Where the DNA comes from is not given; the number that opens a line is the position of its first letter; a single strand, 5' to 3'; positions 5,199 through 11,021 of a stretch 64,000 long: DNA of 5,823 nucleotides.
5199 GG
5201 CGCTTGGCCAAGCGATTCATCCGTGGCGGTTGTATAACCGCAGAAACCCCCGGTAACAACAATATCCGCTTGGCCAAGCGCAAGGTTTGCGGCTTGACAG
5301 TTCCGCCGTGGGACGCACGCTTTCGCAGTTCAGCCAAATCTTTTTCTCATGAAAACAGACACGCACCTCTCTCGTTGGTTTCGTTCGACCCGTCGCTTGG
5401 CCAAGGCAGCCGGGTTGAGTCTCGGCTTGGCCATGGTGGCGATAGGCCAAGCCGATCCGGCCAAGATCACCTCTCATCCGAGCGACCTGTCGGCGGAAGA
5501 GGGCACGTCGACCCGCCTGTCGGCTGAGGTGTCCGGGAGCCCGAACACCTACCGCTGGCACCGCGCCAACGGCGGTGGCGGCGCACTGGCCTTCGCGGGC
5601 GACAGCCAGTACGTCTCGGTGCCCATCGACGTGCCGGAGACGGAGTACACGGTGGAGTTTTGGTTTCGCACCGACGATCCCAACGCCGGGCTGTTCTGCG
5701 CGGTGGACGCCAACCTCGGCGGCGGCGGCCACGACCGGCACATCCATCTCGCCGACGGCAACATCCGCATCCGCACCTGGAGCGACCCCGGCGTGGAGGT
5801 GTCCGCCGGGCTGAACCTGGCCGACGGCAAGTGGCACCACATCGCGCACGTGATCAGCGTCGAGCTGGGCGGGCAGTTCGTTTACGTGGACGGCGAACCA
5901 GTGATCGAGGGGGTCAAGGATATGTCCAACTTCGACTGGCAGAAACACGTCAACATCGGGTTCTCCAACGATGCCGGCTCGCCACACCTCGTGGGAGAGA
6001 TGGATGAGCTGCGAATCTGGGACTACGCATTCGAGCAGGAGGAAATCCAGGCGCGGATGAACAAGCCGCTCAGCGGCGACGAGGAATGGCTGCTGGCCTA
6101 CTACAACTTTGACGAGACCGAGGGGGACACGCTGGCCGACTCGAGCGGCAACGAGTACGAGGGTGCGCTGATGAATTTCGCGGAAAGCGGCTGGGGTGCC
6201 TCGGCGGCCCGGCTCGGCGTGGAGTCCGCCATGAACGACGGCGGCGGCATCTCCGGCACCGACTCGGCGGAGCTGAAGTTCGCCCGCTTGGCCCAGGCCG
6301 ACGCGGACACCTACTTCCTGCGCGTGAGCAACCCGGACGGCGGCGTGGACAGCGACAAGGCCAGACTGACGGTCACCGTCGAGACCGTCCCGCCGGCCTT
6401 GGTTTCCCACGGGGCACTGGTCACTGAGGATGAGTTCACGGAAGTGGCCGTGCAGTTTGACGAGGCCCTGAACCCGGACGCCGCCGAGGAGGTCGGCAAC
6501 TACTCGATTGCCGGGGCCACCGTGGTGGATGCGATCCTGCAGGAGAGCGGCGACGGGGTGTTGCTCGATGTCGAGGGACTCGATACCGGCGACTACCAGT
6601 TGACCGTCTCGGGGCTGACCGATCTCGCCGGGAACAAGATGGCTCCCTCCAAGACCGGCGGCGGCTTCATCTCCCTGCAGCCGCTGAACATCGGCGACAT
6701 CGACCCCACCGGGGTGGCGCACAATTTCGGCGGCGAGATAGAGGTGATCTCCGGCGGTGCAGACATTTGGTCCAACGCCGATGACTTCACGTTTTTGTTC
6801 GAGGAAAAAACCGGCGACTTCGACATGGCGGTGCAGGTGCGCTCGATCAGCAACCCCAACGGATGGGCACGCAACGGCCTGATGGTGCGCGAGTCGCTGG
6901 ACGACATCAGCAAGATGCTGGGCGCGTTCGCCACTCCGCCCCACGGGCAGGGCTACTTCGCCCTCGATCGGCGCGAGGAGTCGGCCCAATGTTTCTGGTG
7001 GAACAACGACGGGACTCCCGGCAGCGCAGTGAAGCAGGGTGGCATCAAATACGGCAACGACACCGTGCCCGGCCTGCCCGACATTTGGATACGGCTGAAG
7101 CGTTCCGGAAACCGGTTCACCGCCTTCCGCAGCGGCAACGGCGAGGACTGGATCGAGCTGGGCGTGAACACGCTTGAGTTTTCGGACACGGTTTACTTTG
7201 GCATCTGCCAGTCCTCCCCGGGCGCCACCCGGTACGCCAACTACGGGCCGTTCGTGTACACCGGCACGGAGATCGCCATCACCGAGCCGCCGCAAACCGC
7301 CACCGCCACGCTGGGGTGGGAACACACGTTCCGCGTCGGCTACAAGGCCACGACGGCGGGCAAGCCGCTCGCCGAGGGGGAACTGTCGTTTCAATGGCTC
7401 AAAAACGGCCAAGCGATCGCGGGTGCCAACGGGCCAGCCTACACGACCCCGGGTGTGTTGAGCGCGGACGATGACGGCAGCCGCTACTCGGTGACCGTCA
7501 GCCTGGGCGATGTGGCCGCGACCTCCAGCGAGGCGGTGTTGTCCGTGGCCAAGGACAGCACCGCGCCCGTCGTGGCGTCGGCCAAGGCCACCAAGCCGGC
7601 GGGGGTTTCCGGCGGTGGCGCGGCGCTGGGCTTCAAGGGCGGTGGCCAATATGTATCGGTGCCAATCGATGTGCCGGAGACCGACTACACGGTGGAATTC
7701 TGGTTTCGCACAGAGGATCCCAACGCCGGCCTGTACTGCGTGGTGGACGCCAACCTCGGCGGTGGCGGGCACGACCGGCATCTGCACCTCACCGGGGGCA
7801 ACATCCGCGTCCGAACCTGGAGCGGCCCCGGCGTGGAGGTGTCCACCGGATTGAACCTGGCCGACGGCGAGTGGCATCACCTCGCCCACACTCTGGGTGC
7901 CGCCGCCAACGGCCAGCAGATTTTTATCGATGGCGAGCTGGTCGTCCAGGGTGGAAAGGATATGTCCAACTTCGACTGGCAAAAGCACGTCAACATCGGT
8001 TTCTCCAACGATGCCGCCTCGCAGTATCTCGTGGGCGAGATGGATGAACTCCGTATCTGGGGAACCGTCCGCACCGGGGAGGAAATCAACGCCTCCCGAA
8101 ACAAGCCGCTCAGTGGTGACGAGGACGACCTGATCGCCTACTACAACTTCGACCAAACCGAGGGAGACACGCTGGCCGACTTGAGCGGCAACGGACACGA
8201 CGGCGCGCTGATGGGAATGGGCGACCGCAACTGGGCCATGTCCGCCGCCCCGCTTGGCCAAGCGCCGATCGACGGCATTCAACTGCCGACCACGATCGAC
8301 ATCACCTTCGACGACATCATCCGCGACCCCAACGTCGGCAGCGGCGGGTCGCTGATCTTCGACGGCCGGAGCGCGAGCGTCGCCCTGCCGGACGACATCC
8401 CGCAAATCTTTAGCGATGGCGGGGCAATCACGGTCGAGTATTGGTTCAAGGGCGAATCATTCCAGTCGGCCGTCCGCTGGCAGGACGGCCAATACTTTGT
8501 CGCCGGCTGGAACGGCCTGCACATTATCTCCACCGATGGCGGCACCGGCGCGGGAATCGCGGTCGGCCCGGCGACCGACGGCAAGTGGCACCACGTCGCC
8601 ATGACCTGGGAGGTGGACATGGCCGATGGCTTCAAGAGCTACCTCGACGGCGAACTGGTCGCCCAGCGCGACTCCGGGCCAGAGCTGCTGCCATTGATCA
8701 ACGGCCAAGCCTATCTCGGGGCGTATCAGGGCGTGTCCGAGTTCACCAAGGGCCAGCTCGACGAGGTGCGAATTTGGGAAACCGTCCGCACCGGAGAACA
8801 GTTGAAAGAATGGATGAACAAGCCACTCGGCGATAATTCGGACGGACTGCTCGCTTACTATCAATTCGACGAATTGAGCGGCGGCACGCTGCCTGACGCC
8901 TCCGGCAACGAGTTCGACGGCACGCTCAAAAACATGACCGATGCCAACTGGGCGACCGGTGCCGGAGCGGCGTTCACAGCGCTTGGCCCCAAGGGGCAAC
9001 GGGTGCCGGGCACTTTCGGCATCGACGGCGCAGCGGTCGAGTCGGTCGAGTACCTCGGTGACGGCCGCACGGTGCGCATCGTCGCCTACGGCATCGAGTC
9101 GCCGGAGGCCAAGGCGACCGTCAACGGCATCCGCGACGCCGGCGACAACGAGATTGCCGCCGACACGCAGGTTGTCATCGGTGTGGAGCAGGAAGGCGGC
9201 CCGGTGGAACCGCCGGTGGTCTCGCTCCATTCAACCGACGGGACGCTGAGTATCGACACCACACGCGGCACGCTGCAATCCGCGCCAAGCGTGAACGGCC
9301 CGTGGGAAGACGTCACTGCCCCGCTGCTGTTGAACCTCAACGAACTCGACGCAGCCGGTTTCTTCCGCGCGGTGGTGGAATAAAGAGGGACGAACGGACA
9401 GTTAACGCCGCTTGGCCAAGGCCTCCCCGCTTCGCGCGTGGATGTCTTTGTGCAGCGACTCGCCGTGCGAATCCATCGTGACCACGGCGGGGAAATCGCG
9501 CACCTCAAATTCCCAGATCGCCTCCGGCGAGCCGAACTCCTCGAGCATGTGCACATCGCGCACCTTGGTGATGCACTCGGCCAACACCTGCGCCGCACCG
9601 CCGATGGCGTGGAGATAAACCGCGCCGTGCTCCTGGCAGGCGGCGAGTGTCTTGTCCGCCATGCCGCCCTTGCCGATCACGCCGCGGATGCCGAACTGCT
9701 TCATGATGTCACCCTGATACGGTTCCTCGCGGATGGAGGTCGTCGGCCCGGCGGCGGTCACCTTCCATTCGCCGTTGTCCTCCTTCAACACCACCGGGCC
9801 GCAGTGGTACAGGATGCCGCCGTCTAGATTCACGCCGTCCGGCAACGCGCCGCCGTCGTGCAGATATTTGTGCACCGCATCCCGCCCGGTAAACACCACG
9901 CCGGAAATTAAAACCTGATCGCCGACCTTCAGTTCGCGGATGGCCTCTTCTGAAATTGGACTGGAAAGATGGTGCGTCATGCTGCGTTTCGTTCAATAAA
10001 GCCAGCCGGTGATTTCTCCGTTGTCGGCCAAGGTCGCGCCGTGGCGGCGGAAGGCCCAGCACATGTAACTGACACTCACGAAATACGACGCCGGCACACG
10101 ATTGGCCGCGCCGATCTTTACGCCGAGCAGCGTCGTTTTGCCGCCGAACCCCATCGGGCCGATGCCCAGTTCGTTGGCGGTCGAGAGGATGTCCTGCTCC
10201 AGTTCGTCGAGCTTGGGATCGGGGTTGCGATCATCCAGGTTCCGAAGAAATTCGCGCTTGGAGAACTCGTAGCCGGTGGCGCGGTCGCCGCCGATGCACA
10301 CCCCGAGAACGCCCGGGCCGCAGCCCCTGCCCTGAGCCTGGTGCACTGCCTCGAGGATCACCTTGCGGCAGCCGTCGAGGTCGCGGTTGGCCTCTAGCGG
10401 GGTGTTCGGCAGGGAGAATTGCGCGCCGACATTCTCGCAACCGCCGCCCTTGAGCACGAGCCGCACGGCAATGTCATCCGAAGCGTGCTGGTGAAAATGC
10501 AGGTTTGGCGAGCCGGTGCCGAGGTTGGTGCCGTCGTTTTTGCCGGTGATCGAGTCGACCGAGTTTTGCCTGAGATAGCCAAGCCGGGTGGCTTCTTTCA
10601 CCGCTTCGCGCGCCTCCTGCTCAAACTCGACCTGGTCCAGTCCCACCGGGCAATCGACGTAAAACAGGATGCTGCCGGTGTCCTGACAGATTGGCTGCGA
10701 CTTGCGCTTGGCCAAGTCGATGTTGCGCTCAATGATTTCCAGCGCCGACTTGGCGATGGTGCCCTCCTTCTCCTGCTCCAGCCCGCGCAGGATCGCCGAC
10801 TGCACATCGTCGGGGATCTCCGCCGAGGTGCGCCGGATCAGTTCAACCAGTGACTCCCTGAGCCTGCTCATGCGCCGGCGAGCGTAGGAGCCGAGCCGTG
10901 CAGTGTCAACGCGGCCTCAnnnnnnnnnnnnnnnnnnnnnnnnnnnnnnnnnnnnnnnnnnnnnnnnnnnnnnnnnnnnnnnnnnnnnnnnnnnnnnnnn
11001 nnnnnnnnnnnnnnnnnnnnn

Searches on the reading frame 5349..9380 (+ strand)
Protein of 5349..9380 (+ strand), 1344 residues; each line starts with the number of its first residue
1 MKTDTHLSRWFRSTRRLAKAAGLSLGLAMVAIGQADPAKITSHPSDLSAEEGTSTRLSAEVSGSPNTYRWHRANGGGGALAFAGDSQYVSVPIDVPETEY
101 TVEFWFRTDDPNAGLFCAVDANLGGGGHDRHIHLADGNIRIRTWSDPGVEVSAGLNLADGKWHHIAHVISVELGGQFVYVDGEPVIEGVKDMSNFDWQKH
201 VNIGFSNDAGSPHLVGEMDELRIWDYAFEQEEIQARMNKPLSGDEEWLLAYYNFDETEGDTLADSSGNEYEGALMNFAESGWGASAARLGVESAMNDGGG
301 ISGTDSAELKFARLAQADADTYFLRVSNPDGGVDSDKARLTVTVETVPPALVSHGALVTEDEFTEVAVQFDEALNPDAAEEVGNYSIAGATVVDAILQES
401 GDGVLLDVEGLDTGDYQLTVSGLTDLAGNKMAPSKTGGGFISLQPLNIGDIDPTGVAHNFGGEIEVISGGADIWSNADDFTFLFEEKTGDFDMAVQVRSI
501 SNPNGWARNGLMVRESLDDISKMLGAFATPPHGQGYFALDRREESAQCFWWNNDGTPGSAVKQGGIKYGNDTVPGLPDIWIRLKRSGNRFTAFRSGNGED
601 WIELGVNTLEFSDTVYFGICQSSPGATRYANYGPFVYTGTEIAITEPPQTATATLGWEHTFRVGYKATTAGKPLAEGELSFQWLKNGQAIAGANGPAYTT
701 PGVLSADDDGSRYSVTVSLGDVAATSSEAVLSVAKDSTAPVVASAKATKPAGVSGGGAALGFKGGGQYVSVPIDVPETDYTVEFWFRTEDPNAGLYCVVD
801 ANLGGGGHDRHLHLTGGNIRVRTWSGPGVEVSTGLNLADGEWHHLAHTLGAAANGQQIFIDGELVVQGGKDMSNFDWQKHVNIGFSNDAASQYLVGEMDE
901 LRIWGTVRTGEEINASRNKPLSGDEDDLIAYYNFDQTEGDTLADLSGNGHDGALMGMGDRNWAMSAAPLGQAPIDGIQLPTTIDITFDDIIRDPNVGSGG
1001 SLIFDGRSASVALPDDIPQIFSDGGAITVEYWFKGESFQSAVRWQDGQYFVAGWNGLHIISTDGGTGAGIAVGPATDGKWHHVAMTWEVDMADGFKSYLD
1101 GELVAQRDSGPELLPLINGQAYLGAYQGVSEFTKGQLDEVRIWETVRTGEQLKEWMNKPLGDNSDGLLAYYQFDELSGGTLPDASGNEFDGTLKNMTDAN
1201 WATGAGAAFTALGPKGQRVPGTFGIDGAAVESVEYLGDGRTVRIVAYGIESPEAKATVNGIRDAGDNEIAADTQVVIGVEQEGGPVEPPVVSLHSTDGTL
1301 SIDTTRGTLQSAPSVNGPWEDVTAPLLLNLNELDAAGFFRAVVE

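Call 35: search_protein_families(library=pfam, proteins=[window:5349-9380:+], max_evalue=0.00001)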
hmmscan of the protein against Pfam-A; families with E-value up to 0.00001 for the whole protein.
window:5349-9380:+ (1344 aa): 3 families
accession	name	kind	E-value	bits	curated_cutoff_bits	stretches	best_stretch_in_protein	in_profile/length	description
PF13385.13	Laminin_G_3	-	7.4e-65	218.1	27.6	3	764-914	2-151/151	Concanavalin A-like lectin/glucanases superfamily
PF02210.31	Laminin_G_2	-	1.9e-12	48.2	22.9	0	106-189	1-80/126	Laminin G domain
PF00354.24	Pentaxin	-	2.5e-08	34.3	25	0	841-915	84-165/194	Pentaxin family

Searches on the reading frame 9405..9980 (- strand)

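Call 35: search_protein_families(library=pfam, proteins=[window:9405-9980:-], max_evalue=0.00001)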
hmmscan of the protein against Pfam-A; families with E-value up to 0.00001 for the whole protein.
window:9405-9980:- (192 aa): 1 family
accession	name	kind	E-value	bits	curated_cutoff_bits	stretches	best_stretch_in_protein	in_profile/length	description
PF05683.17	Fumerase_C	-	3.9e-58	196.6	22.2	1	5-179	31-204/205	Fumarase C-terminus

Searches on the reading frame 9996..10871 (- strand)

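Call 35: search_protein_families(library=pfam, proteins=[window:9996-10871:-], max_evalue=0.00001)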
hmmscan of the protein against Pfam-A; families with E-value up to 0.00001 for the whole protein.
window:9996-10871:- (292 aa): 1 family
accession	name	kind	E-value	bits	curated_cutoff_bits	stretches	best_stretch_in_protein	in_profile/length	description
PF05681.19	Fumerase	-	1e-70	238.6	25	1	7-278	3-268/270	Fumarate hydratase (Fumerase)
